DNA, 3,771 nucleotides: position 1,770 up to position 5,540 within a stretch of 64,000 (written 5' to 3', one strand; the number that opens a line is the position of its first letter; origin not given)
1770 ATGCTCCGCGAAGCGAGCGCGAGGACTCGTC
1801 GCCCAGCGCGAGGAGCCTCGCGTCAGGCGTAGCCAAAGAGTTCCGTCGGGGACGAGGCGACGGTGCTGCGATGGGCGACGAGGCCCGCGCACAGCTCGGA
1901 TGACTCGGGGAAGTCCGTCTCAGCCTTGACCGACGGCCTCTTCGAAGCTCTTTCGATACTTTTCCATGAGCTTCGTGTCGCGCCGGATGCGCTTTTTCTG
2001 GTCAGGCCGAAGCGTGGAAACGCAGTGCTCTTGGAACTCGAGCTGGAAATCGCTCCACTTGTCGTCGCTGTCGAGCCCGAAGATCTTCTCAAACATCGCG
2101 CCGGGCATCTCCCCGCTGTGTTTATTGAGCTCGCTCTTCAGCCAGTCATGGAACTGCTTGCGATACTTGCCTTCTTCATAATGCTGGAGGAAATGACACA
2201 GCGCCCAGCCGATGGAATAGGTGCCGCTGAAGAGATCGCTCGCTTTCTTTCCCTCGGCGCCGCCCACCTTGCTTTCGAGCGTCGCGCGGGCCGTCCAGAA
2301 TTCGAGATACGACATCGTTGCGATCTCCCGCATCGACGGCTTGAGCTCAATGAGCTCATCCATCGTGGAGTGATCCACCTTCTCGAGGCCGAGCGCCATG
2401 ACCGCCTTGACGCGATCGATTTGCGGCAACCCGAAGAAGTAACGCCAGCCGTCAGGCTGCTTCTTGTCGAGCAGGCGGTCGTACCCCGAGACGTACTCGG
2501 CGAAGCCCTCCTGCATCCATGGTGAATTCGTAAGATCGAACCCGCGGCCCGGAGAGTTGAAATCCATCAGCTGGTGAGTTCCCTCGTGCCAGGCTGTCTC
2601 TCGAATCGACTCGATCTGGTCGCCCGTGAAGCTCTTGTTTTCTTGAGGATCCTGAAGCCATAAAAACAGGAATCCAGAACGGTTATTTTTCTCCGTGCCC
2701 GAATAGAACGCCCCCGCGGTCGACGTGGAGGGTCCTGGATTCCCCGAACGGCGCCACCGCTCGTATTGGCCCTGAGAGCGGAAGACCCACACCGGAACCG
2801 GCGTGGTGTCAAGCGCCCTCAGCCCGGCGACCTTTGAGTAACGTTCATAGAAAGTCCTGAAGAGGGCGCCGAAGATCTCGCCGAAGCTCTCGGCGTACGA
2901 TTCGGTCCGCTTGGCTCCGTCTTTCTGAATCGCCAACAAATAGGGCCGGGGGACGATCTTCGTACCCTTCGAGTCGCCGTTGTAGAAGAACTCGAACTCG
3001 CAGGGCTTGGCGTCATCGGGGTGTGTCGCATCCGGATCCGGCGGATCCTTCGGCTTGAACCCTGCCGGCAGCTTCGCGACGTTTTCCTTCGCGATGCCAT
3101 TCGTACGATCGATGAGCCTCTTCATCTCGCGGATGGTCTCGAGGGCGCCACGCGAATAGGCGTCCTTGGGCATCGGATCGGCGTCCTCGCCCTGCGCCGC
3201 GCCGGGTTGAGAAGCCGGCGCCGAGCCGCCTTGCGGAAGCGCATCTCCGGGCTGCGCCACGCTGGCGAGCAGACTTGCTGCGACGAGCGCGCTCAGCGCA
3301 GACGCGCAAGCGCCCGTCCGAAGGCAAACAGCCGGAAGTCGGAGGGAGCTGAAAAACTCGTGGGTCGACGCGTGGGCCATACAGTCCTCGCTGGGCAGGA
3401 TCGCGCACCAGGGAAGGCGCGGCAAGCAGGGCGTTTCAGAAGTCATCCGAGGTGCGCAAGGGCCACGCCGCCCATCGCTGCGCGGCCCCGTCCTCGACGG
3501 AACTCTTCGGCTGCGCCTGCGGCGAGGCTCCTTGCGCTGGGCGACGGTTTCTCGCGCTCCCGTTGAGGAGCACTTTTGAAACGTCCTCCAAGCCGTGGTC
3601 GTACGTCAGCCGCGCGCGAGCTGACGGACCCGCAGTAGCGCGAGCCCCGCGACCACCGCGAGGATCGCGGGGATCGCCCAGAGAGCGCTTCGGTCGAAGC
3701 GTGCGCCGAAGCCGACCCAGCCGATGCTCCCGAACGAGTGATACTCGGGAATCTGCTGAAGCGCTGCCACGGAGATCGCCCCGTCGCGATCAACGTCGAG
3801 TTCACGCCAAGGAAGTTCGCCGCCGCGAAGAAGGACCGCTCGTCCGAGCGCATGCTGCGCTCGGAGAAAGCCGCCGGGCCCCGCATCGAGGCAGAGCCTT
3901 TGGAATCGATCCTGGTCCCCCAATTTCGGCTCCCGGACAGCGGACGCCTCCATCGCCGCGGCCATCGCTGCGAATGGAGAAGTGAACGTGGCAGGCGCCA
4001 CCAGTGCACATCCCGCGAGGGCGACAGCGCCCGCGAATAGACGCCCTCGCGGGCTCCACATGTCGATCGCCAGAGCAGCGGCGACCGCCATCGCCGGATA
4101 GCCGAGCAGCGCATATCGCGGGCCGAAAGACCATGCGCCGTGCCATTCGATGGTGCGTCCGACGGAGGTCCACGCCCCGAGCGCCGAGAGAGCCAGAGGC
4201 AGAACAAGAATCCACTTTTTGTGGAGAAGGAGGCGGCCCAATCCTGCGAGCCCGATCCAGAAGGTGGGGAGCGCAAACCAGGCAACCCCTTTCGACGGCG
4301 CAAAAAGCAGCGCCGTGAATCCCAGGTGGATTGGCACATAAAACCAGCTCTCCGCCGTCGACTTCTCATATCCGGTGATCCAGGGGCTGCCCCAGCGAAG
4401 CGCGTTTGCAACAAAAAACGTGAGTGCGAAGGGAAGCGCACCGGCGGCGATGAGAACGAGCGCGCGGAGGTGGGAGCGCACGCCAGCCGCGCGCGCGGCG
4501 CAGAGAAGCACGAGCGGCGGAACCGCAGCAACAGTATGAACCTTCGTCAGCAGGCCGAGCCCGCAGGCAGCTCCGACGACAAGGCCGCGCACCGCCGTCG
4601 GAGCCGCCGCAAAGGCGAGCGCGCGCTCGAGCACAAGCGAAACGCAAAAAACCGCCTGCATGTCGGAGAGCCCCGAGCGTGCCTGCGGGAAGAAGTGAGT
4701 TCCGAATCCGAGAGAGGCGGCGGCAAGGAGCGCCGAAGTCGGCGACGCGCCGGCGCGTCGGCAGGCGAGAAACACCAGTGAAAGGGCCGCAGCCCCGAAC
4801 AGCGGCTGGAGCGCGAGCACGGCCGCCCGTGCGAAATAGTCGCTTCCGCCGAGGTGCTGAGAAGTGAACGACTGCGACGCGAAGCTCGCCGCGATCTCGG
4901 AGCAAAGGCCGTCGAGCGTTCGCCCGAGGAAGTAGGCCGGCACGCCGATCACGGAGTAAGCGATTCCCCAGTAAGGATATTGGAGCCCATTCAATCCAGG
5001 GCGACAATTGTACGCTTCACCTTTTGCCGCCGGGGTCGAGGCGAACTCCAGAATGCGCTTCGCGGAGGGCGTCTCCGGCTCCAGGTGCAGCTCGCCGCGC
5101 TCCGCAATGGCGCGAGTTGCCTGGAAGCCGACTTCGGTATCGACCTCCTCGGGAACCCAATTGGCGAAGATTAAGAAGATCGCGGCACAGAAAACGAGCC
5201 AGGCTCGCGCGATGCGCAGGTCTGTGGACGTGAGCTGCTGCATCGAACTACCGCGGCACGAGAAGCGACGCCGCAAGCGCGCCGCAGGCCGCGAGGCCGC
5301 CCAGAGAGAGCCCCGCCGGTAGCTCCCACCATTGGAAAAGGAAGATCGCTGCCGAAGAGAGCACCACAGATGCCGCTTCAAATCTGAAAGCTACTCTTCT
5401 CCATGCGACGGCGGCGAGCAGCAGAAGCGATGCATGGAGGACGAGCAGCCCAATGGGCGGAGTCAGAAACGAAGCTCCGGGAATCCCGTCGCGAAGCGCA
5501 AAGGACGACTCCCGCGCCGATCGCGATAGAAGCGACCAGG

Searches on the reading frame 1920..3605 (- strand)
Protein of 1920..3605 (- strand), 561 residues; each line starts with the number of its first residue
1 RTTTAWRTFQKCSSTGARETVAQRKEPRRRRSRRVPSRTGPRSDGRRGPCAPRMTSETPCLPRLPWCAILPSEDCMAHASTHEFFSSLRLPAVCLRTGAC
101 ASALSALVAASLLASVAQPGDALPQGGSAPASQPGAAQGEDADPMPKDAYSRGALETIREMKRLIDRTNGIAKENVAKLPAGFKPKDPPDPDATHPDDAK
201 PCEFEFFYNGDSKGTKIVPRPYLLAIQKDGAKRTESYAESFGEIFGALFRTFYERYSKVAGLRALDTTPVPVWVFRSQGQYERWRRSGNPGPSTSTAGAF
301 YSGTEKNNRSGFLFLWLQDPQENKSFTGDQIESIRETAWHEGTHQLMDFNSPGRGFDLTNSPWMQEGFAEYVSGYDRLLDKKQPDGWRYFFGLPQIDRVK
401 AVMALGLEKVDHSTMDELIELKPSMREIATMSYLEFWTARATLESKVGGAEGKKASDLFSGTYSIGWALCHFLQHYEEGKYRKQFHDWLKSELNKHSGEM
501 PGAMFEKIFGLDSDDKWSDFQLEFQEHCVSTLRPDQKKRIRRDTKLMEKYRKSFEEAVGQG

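Call 8: search_protein_families(library=pfam, proteins=[window:1920-3605:-], max_evalue=0.001)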
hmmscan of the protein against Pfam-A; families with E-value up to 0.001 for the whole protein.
window:1920-3605:- (561 aa): 1 family
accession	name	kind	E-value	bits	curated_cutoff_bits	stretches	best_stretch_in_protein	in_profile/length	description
PF15650.12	Tox-REase-9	-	0.00014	22.5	27.3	0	502-560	23-79/88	Restriction endonuclease fold toxin 9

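Call 66: find_encoding_contigs(protein=window:1920-3446:-, flank=10000, max_places=2)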
Protein window:1920-3446:- (508 aa): no gene with exactly this product is on record in the collection.

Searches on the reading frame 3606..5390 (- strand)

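Call 8: search_protein_families(library=pfam, proteins=[window:3606-5390:-], max_evalue=0.001)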
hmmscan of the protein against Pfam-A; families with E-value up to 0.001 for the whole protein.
window:3606-5390:- (594 aa): 0 families

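Call 38: search_protein_families(library=pfam, proteins=[window:3606-5390:-], max_evalue=1)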
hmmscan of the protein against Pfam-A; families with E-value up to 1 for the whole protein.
window:3606-5390:- (594 aa): 1 family
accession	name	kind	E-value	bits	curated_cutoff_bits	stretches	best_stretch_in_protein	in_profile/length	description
PF02366.24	PMT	-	0.004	17.2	22.7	1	183-301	74-200/245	Dolichyl-phosphate-mannose-protein mannosyltransferase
